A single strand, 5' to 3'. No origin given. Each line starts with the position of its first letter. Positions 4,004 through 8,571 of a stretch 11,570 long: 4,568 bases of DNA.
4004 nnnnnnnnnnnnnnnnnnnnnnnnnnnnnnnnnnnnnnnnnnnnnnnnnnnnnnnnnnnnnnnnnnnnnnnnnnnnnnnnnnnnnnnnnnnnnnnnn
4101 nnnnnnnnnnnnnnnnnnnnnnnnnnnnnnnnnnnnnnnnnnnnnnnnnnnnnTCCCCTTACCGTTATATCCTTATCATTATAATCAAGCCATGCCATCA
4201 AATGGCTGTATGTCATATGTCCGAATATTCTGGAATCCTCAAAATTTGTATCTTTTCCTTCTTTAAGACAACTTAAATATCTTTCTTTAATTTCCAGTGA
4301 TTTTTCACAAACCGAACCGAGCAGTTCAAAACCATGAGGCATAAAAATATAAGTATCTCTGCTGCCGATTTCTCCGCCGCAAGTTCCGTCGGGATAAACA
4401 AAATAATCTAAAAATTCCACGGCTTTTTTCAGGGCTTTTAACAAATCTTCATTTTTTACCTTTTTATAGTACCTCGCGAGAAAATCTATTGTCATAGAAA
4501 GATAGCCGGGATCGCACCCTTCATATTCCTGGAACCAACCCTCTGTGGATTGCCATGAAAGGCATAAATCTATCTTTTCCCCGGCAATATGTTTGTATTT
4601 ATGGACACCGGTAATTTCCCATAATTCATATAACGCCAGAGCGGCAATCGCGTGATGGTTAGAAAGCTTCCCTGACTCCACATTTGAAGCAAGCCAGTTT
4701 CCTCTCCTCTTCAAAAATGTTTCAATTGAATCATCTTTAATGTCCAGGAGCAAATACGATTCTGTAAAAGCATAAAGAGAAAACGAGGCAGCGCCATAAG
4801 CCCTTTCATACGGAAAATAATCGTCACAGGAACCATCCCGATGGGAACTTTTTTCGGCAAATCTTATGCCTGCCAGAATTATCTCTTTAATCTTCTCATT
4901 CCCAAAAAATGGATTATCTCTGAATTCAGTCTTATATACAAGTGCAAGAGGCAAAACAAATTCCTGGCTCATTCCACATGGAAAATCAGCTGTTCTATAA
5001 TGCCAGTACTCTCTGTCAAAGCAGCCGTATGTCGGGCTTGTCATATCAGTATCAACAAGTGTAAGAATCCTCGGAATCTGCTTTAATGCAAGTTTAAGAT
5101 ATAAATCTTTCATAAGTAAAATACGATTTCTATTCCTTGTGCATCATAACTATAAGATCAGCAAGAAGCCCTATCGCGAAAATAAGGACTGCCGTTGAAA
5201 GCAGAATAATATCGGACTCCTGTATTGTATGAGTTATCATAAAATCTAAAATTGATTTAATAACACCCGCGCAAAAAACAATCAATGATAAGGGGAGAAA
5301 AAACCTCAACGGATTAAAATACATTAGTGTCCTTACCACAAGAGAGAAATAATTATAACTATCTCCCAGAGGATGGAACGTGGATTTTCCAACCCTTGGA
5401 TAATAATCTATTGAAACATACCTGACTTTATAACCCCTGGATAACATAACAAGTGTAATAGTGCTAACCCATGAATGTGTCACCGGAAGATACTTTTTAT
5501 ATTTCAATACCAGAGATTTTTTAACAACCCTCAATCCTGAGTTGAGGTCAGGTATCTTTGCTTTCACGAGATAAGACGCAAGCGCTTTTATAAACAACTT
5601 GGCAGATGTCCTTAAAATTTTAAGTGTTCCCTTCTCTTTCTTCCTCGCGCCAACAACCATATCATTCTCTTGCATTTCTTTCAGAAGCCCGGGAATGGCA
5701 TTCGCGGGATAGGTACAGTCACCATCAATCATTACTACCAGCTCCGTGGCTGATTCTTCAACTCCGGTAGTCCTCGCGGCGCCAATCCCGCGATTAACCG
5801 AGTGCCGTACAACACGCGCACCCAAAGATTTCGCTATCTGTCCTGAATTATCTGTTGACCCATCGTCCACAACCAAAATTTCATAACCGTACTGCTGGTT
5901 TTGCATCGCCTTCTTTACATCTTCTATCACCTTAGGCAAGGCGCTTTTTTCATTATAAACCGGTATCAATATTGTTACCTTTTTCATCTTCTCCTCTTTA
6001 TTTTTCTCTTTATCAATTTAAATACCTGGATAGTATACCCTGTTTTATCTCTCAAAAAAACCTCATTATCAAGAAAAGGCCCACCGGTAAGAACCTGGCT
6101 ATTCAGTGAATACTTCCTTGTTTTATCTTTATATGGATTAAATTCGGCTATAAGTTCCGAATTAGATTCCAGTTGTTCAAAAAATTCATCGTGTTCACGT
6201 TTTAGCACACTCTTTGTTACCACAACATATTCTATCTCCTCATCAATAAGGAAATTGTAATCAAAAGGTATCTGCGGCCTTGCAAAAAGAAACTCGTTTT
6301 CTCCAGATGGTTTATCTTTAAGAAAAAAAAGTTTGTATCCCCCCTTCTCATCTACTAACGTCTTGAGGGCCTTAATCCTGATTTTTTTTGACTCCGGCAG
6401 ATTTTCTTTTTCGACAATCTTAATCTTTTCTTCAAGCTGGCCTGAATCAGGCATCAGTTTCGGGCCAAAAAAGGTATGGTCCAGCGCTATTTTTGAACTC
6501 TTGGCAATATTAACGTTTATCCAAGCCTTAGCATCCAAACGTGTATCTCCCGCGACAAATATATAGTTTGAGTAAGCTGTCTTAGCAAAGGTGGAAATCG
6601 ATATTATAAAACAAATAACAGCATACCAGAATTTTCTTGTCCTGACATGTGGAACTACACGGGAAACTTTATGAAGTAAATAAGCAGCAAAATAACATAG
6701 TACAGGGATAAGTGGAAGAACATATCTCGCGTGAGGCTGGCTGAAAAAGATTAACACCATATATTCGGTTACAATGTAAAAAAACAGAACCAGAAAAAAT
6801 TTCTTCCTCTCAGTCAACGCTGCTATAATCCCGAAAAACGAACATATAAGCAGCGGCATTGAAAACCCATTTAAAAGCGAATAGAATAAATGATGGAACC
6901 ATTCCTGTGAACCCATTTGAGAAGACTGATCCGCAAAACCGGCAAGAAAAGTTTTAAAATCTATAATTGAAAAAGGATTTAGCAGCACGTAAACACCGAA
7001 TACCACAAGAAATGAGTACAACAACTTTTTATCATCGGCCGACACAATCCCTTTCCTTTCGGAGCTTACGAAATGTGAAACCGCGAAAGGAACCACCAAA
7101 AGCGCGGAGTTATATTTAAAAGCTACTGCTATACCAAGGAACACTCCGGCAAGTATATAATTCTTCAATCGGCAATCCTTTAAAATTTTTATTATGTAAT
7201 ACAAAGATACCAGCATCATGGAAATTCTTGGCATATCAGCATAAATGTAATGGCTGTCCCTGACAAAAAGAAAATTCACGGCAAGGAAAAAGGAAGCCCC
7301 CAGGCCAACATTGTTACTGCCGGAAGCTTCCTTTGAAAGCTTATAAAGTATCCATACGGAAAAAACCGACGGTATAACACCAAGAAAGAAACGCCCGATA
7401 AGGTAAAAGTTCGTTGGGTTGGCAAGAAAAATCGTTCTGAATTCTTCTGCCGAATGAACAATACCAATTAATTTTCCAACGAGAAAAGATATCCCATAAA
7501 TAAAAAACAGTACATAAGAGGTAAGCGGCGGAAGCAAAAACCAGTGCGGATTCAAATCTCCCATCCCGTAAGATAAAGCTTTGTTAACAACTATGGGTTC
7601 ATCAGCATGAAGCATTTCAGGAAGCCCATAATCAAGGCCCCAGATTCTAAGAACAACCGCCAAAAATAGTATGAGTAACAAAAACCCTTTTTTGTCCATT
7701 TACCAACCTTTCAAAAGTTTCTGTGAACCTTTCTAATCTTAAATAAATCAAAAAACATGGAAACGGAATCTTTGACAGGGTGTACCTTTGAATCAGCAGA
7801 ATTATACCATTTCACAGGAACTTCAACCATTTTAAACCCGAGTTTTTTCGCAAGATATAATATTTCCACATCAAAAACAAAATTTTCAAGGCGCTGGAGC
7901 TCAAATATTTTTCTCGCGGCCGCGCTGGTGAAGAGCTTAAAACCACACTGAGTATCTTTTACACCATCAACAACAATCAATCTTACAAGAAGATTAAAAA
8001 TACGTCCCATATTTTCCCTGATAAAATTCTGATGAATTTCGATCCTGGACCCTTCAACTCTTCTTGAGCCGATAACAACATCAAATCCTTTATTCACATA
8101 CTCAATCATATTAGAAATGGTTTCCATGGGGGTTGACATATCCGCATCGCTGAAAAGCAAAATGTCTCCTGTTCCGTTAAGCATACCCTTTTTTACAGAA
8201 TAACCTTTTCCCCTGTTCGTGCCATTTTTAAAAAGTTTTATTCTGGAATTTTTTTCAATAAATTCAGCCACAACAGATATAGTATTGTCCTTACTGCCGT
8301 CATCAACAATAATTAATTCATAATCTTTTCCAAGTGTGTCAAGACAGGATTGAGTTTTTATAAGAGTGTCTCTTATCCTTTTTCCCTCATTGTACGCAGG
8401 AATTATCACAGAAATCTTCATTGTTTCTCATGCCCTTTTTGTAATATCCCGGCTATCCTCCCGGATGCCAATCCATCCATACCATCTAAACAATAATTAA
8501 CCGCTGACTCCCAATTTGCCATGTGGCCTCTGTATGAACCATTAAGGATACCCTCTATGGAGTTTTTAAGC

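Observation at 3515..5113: Orphan 532-aa protein with a fourfold G-x-C-acidic motif, translationally coupled to the flippase-like gene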

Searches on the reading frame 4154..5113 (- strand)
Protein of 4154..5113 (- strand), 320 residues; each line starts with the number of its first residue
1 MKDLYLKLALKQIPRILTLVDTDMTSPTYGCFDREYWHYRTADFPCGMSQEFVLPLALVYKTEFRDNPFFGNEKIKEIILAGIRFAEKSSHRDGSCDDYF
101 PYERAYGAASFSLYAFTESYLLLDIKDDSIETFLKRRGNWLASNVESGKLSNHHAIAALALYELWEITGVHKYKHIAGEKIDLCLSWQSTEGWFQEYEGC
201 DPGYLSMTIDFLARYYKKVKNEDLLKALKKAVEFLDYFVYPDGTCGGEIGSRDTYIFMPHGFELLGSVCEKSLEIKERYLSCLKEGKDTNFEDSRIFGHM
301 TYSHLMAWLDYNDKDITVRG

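Call 66: predict_structure(alignment_id=A4)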
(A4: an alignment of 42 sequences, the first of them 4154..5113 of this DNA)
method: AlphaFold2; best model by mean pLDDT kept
length: 320 residues; sequences in the alignment: 42
mean_pLDDT: 93.4   pTM: 0.92
mean pLDDT of the five models: 93.4, 92.5, 92.1, 91.8, 91.7
residues with pLDDT >= 90: 267; 70-90: 38; 50-70: 13; < 50: 2
segments of 3 or more residues with pLDDT < 50: none
pLDDT, mean of each block of 10 residues (from residue 1): 95 96 97 94 93 98 97 98 98 94 93 99 98 99 94 98 99 98 97 90 94 98 98 94 74 80 96 95 86 84 97 65
secondary structure, 60 per line:
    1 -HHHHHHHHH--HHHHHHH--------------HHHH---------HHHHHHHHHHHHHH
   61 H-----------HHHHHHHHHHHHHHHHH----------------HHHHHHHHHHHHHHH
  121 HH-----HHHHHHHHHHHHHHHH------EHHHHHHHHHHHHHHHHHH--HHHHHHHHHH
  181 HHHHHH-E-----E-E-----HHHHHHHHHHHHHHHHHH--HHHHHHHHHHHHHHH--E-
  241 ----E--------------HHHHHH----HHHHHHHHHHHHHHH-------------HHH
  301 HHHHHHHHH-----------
elements in order: H2-10 H13-19 H34-37 H47-61 H73-89 H106-122 H128-143 H151-168 H171-186 H202-219 H222-236 H260-265 H270-284 H298-309

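Call 68: fold_search(model_id=the predicted structure, library=pdb)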
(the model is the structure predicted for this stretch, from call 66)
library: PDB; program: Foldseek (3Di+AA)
matches with E <= 10: 1264; with E <= 0.001: 64
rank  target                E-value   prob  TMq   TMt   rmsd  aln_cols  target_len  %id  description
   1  8bry_B                2.8e-05  1.00  0.60  0.52   6.9       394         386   12  Room-temperature structure of Pedobacter heparinus N-acetylglucosamine 2-epimerase at atmospheric pressure (released 2023-12-13)
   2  2fv0_A                6.3e-05  1.00  0.60  0.53   7.5       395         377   13  UGL_D88N/dGlcA-Glc-Rha-Glc (released 2006-05-30)
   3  5zhb_B                7.8e-05  1.00  0.71  0.60   5.1       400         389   14  Structure of Cellobiose 2-Epimerase from Bacillus thermoamylovorans B4167 (released 2019-06-19)
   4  4mu9_B                8.2e-05  1.00  0.56  0.51   8.0       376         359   12  Crystal structure of a putative glycosylhydrolase (BT_3782) from Bacteroides thetaiotaomicron VPI-5482 at 1.89 A resol (released 2013-10-09)
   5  4qjy_A                8.2e-05  1.00  0.57  0.32   8.7       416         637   12  Crystal structure of native Ara127N, a GH127 beta-L-arabinofuranosidase from Geobacillus Stearothermophilus T6 (released 2015-06-10)
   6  5zhb_A                8.9e-05  1.00  0.70  0.59   5.2       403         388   13  Structure of Cellobiose 2-Epimerase from Bacillus thermoamylovorans B4167 (released 2019-06-19)
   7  1vd5                  9.8e-05  1.00  0.61  0.53   6.9       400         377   12  Crystal Structure of Unsaturated Glucuronyl Hydrolase, Responsible for the Degradation of Glycosaminoglycan, from Bacill (released 2004-07-13)
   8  8bry_A                9.8e-05  1.00  0.60  0.51   6.8       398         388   10  Room-temperature structure of Pedobacter heparinus N-acetylglucosamine 2-epimerase at atmospheric pressure (released 2023-12-13)
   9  8wbu                  1.1e-04  1.00  0.67  0.56   5.8       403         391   13  The crystal structure of circular mannose with mutant H247F of the cellobiose 2-epimerase from Caldicellulosiruptor sacc (released 2023-10-25)
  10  7d5g_A                1.2e-04  1.00  0.68  0.57   6.1       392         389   14  Crystal structure of the CsCE with ligand to have a insight into the catalytic mechanism (released 2021-12-01)
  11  5noa                  1.2e-04  1.00  0.61  0.56   6.7       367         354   10  Polysaccharide Lyase BACCELL_00875 (released 2017-06-28)
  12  4z4j                  1.5e-04  1.00  0.66  0.55   5.5       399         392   13  Crystal Structure of cellobiose 2-epimerase from Caldicellulosiruptor saccharolyticus DSM 8903 (released 2016-04-13)
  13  6f04                  1.7e-04  1.00  0.61  0.53   6.5       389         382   14  N-acetylglucosamine-2-epimerase (released 2018-09-26)
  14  8h1l_A                1.7e-04  1.00  0.60  0.48   5.5       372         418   12  Crystal structure of glucose-2-epimerase in complex with D-Glucitol from Runella slithyformis Runsl_4512 (released 2023-07-12)
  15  7xkx_A                1.7e-04  1.00  0.50  0.35   5.7       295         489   15  Crystal structure of Tpn2 (released 2023-03-01)
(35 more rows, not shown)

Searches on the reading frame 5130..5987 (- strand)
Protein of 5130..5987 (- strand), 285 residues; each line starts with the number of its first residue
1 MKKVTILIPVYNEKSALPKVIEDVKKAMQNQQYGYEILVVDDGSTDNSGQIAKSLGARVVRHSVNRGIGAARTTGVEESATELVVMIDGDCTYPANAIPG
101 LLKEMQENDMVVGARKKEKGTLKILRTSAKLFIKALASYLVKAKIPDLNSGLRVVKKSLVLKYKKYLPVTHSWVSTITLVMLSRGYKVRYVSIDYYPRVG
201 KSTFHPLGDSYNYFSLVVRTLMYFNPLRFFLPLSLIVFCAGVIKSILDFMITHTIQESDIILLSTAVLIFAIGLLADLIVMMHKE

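Call 3: search_protein_families(library=pfam, proteins=[window:5130-5987:-], max_evalue=1)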
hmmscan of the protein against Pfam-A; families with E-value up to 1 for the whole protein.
window:5130-5987:- (285 aa): 6 families
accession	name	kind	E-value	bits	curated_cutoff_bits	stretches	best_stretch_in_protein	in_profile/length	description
PF00535.33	Glycos_transf_2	-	1.8e-30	106.5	23.3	1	5-156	1-160/168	Glycosyl transferase family 2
PF10111.15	Glyco_tranf_2_2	-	1.6e-07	31.6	27.3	1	5-103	1-104/276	Glycosyltransferase like family 2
PF13733.12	Glyco_transf_7N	-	0.00093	19.3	27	1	2-44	47-89/134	N-terminal region of glycosyl transferase group 7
PF13641.12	Glyco_tranf_2_3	-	0.0073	16.8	27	1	4-107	3-113/230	Glycosyltransferase like family 2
PF03652.20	RuvX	-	0.12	13.2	29.2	1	67-139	12-84/134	Holliday junction resolvase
PF09151.16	DUF1936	-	0.13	12.5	25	0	4-15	7-18/34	Domain of unknown function (DUF1936)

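Call 7: search_protein_families(library=ncbifam, proteins=[window:5130-5987:-], max_evalue=0.1)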
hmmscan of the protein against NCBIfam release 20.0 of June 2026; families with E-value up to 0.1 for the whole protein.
window:5130-5987:- (285 aa): 30 families (the best 25 are shown)
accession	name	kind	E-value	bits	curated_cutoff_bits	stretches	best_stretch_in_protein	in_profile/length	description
TIGR04182.1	glyco_TIGR04182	equivalog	1.6e-34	119.6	325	1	3-285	1-288/293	S-layer glycoprotein N-glycosyltransferase AglJ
NF041391.1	DPhHxTase_Halo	equivalog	6.3e-26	90.7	375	1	10-211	3-199/213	dolichyl-phosphate hexose transferase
NF047588.1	GlcsyltransPgfSStrep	equivalog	4.5e-21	75.4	500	1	3-275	2-272/308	glycosyltransferase PgfS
NF007986.1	PRK10714.1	equivalog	6.7e-21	74.6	529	1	1-160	5-169/316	undecaprenyl-phosphate 4-deoxy-4-formamido-L-arabinose transferase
NF058614.1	PPMAGASynPpgS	equivalog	2.8e-19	69.4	370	1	4-161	2-163/226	polyprenyl-phospho-N-acetylgalactosaminyl synthase PpgS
TIGR03965.1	mycofact_glyco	equivalog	1.7e-15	56.9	280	1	2-106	74-180/467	mycofactocin biosynthesis glycosyltransferase MftF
TIGR03937.1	PgaC_IcaA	equivalog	9.1e-15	54.5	422.3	1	2-111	45-156/407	poly-beta-1,6-N-acetyl-D-glucosamine synthase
TIGR04283.1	glyco_like_mftF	equivalog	5e-14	52.4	182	1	5-113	2-105/221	TIGR04283 family arsenosugar biosynthesis glycosyltransferase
NF041875.1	EPS_EpsD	equivalog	3.6e-13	49.6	370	1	4-105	1-104/325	exopolysaccharide biosynthesis glycosyltransferase EpsD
NF007482.0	PRK10073.1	equivalog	1.1e-12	47.6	423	1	2-111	6-116/334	glycosyltransferase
NF038302.1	EPS_HpsE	equivalog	5e-12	45.4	300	1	4-93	3-99/307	hormogonium polysaccharide biosynthesis glycosyltransferase HpsE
NF010496.0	PRK13915.1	equivalog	1.4e-11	44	262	1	2-105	31-142/307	glucosyl-3-phosphoglycerate synthase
NF047683.1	TeichurnBiosyTuaG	equivalog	1.3e-08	34.8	400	1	3-111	7-117/252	teichuronic acid biosynthesis protein TuaG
TIGR03111.1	glyc2_xrt_Gpos1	hypoth_equivalog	9.7e-08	31.2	363.95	1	3-111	50-162/439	TIGR03111 family XrtG-associated glycosyltransferase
TIGR04242.1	nodulat_NodC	equivalog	6.4e-07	28.7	550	1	3-110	49-161/395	chitooligosaccharide synthase NodC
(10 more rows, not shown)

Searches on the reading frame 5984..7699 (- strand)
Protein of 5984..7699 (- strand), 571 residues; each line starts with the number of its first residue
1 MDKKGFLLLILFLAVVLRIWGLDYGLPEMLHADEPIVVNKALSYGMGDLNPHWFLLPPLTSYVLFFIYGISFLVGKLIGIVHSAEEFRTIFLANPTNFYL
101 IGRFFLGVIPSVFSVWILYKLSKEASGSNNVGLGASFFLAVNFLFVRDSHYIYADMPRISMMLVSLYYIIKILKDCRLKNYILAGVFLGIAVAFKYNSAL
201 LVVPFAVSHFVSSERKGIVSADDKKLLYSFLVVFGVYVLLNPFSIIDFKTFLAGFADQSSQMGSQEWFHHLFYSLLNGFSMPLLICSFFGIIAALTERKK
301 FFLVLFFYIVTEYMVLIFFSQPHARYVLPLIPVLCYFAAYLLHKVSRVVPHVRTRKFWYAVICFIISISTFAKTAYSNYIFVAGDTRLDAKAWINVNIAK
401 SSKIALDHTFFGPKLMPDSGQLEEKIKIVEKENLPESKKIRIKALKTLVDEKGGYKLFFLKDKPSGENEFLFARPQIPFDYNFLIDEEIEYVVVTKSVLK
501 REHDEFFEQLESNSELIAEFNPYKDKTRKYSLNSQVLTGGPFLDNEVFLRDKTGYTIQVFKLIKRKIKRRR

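Call 3: search_protein_families(library=pfam, proteins=[window:5984-7699:-], max_evalue=1)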
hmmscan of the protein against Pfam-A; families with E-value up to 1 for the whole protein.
window:5984-7699:- (571 aa): 3 families
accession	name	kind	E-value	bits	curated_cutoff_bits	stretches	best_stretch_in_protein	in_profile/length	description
PF13231.12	PMT_2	-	2.7e-14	54.1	26.1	1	105-233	26-151/160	Dolichyl-phosphate-mannose-protein mannosyltransferase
PF02366.24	PMT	-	5.9e-08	33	22.7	1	107-212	89-199/245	Dolichyl-phosphate-mannose-protein mannosyltransferase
PF03901.23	Glyco_transf_22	-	0.00069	19.4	23.8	1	58-377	84-367/414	Alg9-like mannosyltransferase family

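Call 7: search_protein_families(library=ncbifam, proteins=[window:5984-7699:-], max_evalue=0.1)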
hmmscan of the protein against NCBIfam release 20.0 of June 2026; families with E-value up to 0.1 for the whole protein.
window:5984-7699:- (571 aa): 3 families
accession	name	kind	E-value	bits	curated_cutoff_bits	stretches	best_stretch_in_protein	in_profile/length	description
TIGR03663.1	TIGR03663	subfamily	0.0059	15.7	126.25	1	117-320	86-314/435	flippase activity-associated protein Agl23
NF006017.0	PRK08156.1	equivalog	0.01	15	394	1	222-298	24-100/367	EscU/YscU/HrcU family type III secretion system export apparatus switch protein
NF053634.1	MonDNAglycDR2438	equivalog_domain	0.012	15.2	400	1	427-467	64-105/219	monofunctional DNA glycosylase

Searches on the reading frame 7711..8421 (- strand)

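Call 3: search_protein_families(library=pfam, proteins=[window:7711-8421:-], max_evalue=1)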
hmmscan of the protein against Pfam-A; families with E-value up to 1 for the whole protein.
window:7711-8421:- (236 aa): 5 families
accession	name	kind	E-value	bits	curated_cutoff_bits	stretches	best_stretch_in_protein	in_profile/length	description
PF00535.33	Glycos_transf_2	-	6.7e-30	104.7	23.3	1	4-165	1-160/168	Glycosyl transferase family 2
PF10111.15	Glyco_tranf_2_2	-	8.6e-11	42.3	27.3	1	4-106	1-103/276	Glycosyltransferase like family 2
PF13641.12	Glyco_tranf_2_3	-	1.3e-06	29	27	1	3-118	3-121/230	Glycosyltransferase like family 2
PF23729.2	Spectrin_Dys-1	-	0.13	12.7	27.6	1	14-57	28-72/90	Dystrophin-1-like, spectrin repeat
PF13704.12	Glyco_tranf_2_4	-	0.22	12.5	27.5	1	29-94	16-81/98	Glycosyl transferase family 2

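Call 7: search_protein_families(library=ncbifam, proteins=[window:7711-8421:-], max_evalue=0.1)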
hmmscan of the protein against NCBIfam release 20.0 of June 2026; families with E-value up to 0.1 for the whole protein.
window:7711-8421:- (236 aa): 27 families (the best 25 are shown)
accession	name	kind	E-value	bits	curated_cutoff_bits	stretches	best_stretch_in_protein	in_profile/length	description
NF047588.1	GlcsyltransPgfSStrep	equivalog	7.6e-27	94.3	500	1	1-182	1-177/308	glycosyltransferase PgfS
NF007986.1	PRK10714.1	equivalog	1.5e-22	80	529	1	2-206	7-201/316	undecaprenyl-phosphate 4-deoxy-4-formamido-L-arabinose transferase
TIGR03937.1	PgaC_IcaA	equivalog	2.6e-17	62.9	422.3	1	2-121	46-164/407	poly-beta-1,6-N-acetyl-D-glucosamine synthase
TIGR04182.1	glyco_TIGR04182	equivalog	3.1e-17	62.9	325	1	3-233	2-221/293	S-layer glycoprotein N-glycosyltransferase AglJ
NF041391.1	DPhHxTase_Halo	equivalog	1.1e-15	57.3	375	1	9-218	3-197/213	dolichyl-phosphate hexose transferase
NF041875.1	EPS_EpsD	equivalog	2.8e-14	53.3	370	1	3-118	1-114/325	exopolysaccharide biosynthesis glycosyltransferase EpsD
TIGR04283.1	glyco_like_mftF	equivalog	6.7e-14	52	182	1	3-110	1-98/221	TIGR04283 family arsenosugar biosynthesis glycosyltransferase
NF050050.1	ProtGlycPglI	equivalog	1e-13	51.3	500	1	2-123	3-122/306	GalNAc(5)-diNAcBac-PP-undecaprenol beta-1,3-glucosyltransferase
NF058614.1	PPMAGASynPpgS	equivalog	9.9e-13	48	370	1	4-229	3-222/226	polyprenyl-phospho-N-acetylgalactosaminyl synthase PpgS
NF007482.0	PRK10073.1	equivalog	1.6e-12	47.1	423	1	2-100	7-101/334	glycosyltransferase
NF010496.0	PRK13915.1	equivalog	2.8e-12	46.3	262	1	2-102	32-134/307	glucosyl-3-phosphoglycerate synthase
NF038302.1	EPS_HpsE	equivalog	3.8e-11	42.5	300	1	1-111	1-113/307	hormogonium polysaccharide biosynthesis glycosyltransferase HpsE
NF047683.1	TeichurnBiosyTuaG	equivalog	3.9e-11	43.1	400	1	2-111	7-113/252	teichuronic acid biosynthesis protein TuaG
NF053739.1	GlytfEpsEBac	equivalog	7.1e-09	35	450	1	2-110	2-108/265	glycosyltransferase EpsE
NF041394.1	GtaseAglG_Halo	equivalog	2.7e-08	33.5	440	1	1-118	1-116/304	glucosyl-dolichyl phosphate glucuronosyltransferase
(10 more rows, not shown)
